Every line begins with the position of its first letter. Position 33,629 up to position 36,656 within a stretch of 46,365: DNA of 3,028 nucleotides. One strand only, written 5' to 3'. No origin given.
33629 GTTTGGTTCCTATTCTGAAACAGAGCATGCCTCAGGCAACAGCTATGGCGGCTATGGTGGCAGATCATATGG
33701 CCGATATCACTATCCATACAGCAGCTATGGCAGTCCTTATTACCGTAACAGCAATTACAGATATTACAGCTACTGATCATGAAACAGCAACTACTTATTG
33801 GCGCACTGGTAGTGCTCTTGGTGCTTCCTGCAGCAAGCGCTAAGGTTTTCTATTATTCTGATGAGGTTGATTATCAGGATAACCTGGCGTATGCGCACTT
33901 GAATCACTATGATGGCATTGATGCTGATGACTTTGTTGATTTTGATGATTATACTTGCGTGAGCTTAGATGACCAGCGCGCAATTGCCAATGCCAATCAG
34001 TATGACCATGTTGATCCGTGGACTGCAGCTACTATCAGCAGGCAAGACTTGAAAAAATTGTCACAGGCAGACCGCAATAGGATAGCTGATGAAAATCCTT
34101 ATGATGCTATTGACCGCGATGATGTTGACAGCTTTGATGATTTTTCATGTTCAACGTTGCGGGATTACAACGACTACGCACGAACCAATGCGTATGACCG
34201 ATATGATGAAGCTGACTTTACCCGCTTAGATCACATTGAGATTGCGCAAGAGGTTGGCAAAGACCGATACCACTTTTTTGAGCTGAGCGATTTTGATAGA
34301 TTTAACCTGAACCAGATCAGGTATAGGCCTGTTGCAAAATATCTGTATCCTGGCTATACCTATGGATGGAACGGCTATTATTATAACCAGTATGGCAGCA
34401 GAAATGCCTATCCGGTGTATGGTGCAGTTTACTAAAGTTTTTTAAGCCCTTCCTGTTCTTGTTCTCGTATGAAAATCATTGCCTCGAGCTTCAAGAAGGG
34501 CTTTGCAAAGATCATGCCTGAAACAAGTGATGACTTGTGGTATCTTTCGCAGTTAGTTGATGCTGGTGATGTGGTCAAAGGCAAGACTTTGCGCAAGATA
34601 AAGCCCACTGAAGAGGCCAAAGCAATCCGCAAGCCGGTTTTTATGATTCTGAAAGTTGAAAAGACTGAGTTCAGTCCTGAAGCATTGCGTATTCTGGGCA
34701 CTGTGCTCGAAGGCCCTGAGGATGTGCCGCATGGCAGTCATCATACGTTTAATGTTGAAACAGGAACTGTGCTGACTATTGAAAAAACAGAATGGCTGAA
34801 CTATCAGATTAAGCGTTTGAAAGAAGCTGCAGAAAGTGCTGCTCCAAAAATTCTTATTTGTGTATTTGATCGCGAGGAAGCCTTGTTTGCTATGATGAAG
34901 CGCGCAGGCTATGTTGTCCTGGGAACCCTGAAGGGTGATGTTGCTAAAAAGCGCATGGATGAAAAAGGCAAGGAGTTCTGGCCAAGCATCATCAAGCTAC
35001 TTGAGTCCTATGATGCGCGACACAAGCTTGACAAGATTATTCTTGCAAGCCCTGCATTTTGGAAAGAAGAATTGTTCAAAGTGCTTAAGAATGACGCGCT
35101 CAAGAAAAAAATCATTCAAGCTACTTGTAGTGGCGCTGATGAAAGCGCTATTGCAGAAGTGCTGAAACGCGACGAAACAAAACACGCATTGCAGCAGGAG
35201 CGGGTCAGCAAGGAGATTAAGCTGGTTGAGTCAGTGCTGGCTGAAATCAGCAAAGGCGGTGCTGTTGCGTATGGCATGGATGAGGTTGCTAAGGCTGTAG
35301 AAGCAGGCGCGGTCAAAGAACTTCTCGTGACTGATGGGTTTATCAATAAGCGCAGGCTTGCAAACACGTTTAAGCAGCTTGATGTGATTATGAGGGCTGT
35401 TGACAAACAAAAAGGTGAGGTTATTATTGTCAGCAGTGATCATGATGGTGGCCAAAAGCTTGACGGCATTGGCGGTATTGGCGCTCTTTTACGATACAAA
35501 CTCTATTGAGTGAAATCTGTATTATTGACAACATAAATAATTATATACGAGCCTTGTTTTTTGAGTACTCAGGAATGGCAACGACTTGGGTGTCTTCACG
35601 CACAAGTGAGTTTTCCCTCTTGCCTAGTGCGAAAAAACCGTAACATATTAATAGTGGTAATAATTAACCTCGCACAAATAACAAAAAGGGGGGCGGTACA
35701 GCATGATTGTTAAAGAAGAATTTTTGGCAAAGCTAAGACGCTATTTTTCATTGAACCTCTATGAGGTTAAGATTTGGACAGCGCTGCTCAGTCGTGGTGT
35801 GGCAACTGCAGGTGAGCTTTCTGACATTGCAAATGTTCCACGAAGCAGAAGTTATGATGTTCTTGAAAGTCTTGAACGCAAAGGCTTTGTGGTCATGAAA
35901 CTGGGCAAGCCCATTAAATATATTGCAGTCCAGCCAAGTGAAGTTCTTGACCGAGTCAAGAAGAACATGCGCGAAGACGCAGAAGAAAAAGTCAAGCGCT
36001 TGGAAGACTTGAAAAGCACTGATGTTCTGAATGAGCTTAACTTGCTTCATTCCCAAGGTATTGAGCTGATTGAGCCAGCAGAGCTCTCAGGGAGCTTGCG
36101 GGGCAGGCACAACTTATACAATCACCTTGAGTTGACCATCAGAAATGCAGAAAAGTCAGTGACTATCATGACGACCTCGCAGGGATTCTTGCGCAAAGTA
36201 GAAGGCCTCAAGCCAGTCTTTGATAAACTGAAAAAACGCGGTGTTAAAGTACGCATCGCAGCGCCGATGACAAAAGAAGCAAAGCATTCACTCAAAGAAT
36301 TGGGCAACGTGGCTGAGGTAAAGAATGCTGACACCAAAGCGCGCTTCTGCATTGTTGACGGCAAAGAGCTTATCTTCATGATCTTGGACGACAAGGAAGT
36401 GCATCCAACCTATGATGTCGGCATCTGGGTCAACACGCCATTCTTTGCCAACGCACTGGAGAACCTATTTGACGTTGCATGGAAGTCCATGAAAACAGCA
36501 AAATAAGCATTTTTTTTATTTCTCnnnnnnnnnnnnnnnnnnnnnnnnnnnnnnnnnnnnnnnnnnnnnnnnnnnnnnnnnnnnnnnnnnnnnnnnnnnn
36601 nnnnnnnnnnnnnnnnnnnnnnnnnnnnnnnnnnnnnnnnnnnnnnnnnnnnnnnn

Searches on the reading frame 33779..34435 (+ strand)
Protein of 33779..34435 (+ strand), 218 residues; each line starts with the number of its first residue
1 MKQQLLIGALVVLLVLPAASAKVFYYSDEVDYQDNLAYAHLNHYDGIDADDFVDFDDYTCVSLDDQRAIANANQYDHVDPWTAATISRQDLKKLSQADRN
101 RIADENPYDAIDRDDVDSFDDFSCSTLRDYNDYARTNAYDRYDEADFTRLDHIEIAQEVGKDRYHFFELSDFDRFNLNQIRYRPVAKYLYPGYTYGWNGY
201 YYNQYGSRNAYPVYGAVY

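Call 5: search_protein_families(library=pfam, proteins=[window:33779-34435:+], max_evalue=0.01)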
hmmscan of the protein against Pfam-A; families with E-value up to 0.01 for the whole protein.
window:33779-34435:+ (218 aa): 0 families

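Call 8: find_homologous_proteins(query=window:33779-34432:+, max_evalue=0.01)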
Query window:33779-34432:+ (218 aa): 9 proteins with E <= 0.01 among 279 candidates.
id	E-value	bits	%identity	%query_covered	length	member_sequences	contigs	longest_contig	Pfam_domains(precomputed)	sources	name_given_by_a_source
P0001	6.9e-142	489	100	100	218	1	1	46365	-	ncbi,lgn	-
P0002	8.4e-109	381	77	100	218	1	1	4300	-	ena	-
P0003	5.3e-100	352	77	92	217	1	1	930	-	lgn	-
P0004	2.3e-48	183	48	80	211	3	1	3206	-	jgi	jgi:hypothetical protein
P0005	2.5e-46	176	47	90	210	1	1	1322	-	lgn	-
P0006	3.9e-44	169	48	92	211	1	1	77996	-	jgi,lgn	jgi:hypothetical protein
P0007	9.0e-44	168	47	89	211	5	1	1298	-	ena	-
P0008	3.8e-40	156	42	89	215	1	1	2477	-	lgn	-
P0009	4.5e-40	156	42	98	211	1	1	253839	-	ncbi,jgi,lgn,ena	-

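Call 9: find_encoding_contigs(protein=P0002, flank=6000, max_places=3)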
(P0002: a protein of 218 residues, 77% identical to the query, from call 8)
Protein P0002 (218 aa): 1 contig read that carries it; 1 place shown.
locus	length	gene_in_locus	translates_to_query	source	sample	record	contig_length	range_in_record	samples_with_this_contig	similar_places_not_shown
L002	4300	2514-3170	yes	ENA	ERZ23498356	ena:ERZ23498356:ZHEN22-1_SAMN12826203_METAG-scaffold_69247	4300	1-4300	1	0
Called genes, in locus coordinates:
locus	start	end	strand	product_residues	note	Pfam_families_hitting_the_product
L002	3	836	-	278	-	?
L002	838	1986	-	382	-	-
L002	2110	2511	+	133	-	-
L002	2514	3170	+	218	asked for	-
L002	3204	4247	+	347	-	PF26356:Pelota_N, PF03464:eRF1_2, PF03465:eRF1_3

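Call 10: find_encoding_contigs(protein=P0006, flank=8000, max_places=3)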
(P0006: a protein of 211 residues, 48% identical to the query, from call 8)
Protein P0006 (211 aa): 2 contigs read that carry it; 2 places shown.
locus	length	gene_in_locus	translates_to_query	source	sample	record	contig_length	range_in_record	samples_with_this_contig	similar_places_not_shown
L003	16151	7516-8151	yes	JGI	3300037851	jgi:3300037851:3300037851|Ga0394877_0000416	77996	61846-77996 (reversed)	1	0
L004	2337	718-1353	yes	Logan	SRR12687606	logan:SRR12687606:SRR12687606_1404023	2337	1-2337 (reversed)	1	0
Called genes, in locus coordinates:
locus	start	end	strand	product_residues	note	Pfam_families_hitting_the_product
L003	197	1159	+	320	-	PF05496:RuvB_N, PF13177:DNA_pol3_delta2, PF13173:AAA_14 (weak), PF00004:AAA, PF25361:AAA_lid_RFC1 (weak), PF08542:Rep_fac_C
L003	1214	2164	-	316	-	-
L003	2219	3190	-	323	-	-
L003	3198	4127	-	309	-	-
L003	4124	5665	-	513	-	-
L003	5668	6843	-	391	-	-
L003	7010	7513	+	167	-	-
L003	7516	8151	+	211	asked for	-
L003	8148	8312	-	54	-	-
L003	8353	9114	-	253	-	-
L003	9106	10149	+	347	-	PF26356:Pelota_N, PF03464:eRF1_2, PF03465:eRF1_3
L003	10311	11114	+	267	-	PF01978:TrmB, PF11495:TrmB_EBD_N (weak)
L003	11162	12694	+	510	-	PF01409:tRNA-synt_2d, PF00587:tRNA-synt_2b (weak)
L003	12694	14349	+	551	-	PF03484:B5, PF17759:tRNA_synthFbeta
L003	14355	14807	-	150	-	PF00467:KOW (weak)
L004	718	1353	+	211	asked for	-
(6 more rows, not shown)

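Call 11: find_encoding_contigs(protein=P0009, flank=8000, max_places=3)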
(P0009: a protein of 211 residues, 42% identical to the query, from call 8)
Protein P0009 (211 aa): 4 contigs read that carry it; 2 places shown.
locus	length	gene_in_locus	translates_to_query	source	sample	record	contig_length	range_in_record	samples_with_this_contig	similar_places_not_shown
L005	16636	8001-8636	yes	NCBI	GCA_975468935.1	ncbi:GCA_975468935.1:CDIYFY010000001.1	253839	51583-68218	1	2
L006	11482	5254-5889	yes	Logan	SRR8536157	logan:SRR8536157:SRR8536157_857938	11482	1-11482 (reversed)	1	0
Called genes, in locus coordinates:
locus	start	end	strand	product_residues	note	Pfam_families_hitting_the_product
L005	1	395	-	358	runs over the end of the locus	PF00579:tRNA-synt_1b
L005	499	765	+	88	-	PF05239:PRC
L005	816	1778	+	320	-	PF05496:RuvB_N, PF13173:AAA_14 (weak), PF00004:AAA, PF13177:DNA_pol3_delta2, PF08542:Rep_fac_C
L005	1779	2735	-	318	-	-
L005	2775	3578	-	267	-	-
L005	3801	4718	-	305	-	-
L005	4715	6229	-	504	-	-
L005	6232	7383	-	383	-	-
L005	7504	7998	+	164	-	-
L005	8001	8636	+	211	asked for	-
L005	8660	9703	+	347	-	PF26356:Pelota_N, PF03464:eRF1_2, PF03465:eRF1_3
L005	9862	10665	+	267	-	PF01978:TrmB, PF11495:TrmB_EBD_N (weak)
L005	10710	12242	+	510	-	PF01409:tRNA-synt_2d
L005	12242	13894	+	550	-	PF18262:PhetRS_B1 (faint), PF03483:B3_4 (weak), PF03484:B5, PF17759:tRNA_synthFbeta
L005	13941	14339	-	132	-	PF00467:KOW (weak)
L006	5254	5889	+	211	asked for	-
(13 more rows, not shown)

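Call 12: find_encoding_contigs(protein=P0004, flank=6000, max_places=3)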
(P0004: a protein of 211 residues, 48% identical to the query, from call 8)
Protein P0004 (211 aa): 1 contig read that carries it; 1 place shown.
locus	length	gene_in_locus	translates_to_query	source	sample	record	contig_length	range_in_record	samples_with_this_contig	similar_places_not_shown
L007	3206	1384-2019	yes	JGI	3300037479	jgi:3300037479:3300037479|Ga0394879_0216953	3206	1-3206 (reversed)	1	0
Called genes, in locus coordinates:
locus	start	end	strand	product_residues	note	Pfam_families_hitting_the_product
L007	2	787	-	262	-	?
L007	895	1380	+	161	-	-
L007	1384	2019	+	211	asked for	-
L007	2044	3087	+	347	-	PF26356:Pelota_N, PF03464:eRF1_2, PF03465:eRF1_3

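Call 16: find_related_loci(query=A2, collection=genome_contigs, flank=6000)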
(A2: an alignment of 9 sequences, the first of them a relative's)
Query A2 (218 aa) in genome_contigs; peptide patterns used: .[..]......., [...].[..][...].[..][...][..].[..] (x = any residue, [..] = any of these).
124 stretches matched a pattern; 5 encode a relative of the query (tblastn E <= 1e-3); 5 distinct loci.
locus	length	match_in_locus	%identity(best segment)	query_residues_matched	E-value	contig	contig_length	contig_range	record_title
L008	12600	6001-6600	45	3-215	2e-46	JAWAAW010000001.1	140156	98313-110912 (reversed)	MAG: Candidatus Woesearchaeota archaeon isolate JZ-4_201709_bins_170 JZ-4_201709_bins_170_scaffold_1, whole genome shotg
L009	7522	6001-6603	42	3-215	7e-46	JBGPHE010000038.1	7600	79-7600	MAG: Candidatus Nanoarchaeia archaeon isolate OBJ_0618_7090110_366 k141_2291778_length_7600_cov_118.6761, whole genome s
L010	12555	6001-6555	45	19-215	8e-43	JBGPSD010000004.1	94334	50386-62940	MAG: Candidatus Nanoarchaeia archaeon isolate OBJ1_062018_130_26 k141_18463_length_94334_cov_11.0000, whole genome shotg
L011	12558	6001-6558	42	19-215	2e-35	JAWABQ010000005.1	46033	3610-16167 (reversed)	MAG: Candidatus Woesearchaeota archaeon isolate JZ-4_201808_bins_194 JZ-4_201808_bins_194_scaffold_5, whole genome shotg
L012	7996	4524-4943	43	38-180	4e-27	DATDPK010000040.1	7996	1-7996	MAG TPA_asm: Candidatus Nanoarchaeia archaeon isolate SMAG_U7919 k141_1911460, whole genome shotgun sequence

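Call 20: search_protein_families(library=ncbifam, proteins=[window:33779-34435:+], max_evalue=1)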
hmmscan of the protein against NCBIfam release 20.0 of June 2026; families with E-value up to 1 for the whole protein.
window:33779-34435:+ (218 aa): 2 families
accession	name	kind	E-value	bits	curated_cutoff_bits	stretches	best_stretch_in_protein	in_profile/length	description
NF051431.1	Rv0361_Cterm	subfamily_domain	1.1e-06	28.9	37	2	4-83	4-86/140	Rv0361 family membrane protein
NF011175.0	PRK14578.1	equivalog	0.46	9.9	301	1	139-192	59-110/187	elongation factor P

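Call 28: predict_structure(alignment_id=A2)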
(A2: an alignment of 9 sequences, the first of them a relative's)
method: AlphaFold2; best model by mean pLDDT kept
length: 218 residues; sequences in the alignment: 9
mean_pLDDT: 55.3   pTM: 0.52
mean pLDDT of the five models: 55.3, 51.7, 45.9, 45.5, 44.4
residues with pLDDT >= 90: 0; 70-90: 72; 50-70: 52; < 50: 94
segments of 3 or more residues with pLDDT < 50: 17-49, 147-150, 164-218
pLDDT, mean of each block of 10 residues (from residue 1): 75 56 30 43 43 58 75 68 86 82 78 71 71 70 57 59 45 32 28 29 30 26
secondary structure, 60 per line:
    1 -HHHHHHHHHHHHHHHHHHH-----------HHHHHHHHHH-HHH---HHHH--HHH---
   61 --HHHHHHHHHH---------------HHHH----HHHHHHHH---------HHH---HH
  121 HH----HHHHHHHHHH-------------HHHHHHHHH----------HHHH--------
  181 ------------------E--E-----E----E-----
elements in order: H2-20 H32-41 H49-52 H63-72 H88-91 H96-103 H119-122 H127-136 H150-158 H169-172

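Call 30: search_solved_structures(query=A2, max_evalue=10)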
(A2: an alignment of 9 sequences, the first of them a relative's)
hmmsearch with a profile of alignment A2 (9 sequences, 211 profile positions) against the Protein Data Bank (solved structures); distinct sequences matched with E-value up to 10: 1.
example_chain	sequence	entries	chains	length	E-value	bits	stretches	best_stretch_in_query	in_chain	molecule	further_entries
7rd5_F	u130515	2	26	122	0.23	14.5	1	32-75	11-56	Tetraspanin-15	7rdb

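Call 35: fold_search(model_id=the predicted structure, library=pdb)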
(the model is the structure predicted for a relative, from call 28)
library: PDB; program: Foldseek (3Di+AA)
matches with E <= 10: 8; with E <= 0.001: 0
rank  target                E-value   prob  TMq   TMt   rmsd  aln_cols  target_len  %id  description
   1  4wzr_A                6.2e+00  0.01  0.13  0.08  10.4       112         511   14  Crystal structure of human Puf-A (released 2014-12-31)
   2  9mk9_A                7.8e+00  0.02  0.15  0.09  18.0       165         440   14  Structure of the IFIT2-IFIT3 heterodimer from Mus musculus (released 2025-03-12)
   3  4wzw_A                7.8e+00  0.01  0.14  0.08  10.1       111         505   14  Crystal structure of human Puf-A in complex with DNA (released 2014-12-31)
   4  2v4x                  8.8e+00  0.01  0.15  0.21  12.3       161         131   11  Crystal Structure of Jaagsiekte Sheep Retrovirus Capsid N-terminal domain (released 2008-11-25)
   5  3chj                  8.8e+00  0.01  0.15  0.12  12.1       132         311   17  Crystal Structure of Alpha-14 Giardin (released 2009-01-06)
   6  8qzn                  9.4e+00  0.02  0.14  0.10  10.7        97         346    9  DARPin-Armadillo fusion protein with a selected Tyrosin pocket binding to the fused target peptide (released 2024-07-03)
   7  4dba_A                9.4e+00  0.02  0.17  0.18  15.8       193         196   10  Designed Armadillo repeat protein (YIIM3AII) (released 2012-05-16)
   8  6s9p_B                1.0e+01  0.01  0.11  0.09  10.3       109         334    7  Designed Armadillo Repeat protein internal Lock2 fused to target peptide KRKAKITWKR (released 2020-02-19)

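Call 62: search_protein_families(library=pfam, alignment_id=A2, max_evalue=10)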
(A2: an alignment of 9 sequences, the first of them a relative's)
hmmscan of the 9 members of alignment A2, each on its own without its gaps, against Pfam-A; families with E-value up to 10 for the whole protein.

A. member 1, P0001 (218 aa): 0 families

B. families by the number of members that match (of 9 scanned): 5 families
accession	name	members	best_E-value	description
PF19244.4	Poly_A_pol_cat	1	0.032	Poly(A) polymerase catalytic subunit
PF24003.1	DUF7319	1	0.13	Domain of unknown function (DUF7319)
PF18238.7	LnmK_N_HDF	1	0.19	LnmK N-terminal Hot Dog Fold domain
PF03092.22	BT1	1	0.25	BT1 family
PF01929.23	Ribosomal_L14e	1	0.39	Ribosomal protein L14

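Call 88: search_protein_families(library=phrogs, proteins=[window:33779-34435:+], max_evalue=0.01)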
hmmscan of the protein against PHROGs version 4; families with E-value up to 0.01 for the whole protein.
window:33779-34435:+ (218 aa): 0 families

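Call 89: search_protein_families(library=padloc, proteins=[window:33779-34435:+], max_evalue=0.01)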
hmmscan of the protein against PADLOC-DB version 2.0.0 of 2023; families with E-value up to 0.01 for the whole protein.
window:33779-34435:+ (218 aa): 0 families

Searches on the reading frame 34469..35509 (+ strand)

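Call 5: search_protein_families(library=pfam, proteins=[window:34469-35509:+], max_evalue=0.01)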
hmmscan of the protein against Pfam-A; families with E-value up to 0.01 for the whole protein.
window:34469-35509:+ (346 aa): 3 families
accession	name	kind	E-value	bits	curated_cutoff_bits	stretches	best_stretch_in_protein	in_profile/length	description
PF03463.20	eRF1_1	-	7.5e-28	97.4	23.8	1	1-120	1-122/123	eRF1 domain 1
PF03465.20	eRF1_3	-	1.2e-21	77.6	25.8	1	247-345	2-106/106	eRF1 domain 3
PF03464.20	eRF1_2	-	5.2e-08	33.7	27.1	1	130-237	4-127/133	eRF1 domain 2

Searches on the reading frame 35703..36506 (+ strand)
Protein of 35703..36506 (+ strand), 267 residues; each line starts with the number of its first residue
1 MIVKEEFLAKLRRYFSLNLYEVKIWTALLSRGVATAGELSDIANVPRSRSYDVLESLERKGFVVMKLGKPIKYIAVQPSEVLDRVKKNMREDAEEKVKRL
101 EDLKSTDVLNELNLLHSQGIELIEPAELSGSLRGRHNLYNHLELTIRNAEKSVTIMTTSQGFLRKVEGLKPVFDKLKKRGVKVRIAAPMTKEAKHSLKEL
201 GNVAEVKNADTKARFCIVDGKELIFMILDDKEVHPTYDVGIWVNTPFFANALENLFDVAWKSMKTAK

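Call 5: search_protein_families(library=pfam, proteins=[window:35703-36506:+], max_evalue=0.01)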
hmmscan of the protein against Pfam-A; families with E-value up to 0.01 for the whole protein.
window:35703-36506:+ (267 aa): 2 families
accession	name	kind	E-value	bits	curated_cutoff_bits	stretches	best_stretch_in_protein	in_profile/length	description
PF01978.25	TrmB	-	4.2e-18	65.4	25.6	1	15-78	4-67/68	Sugar-specific transcriptional regulator TrmB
PF11495.14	Regulator_TrmB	-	1.7e-07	31.2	22.2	1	133-265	6-134/233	Archaeal transcriptional regulator TrmB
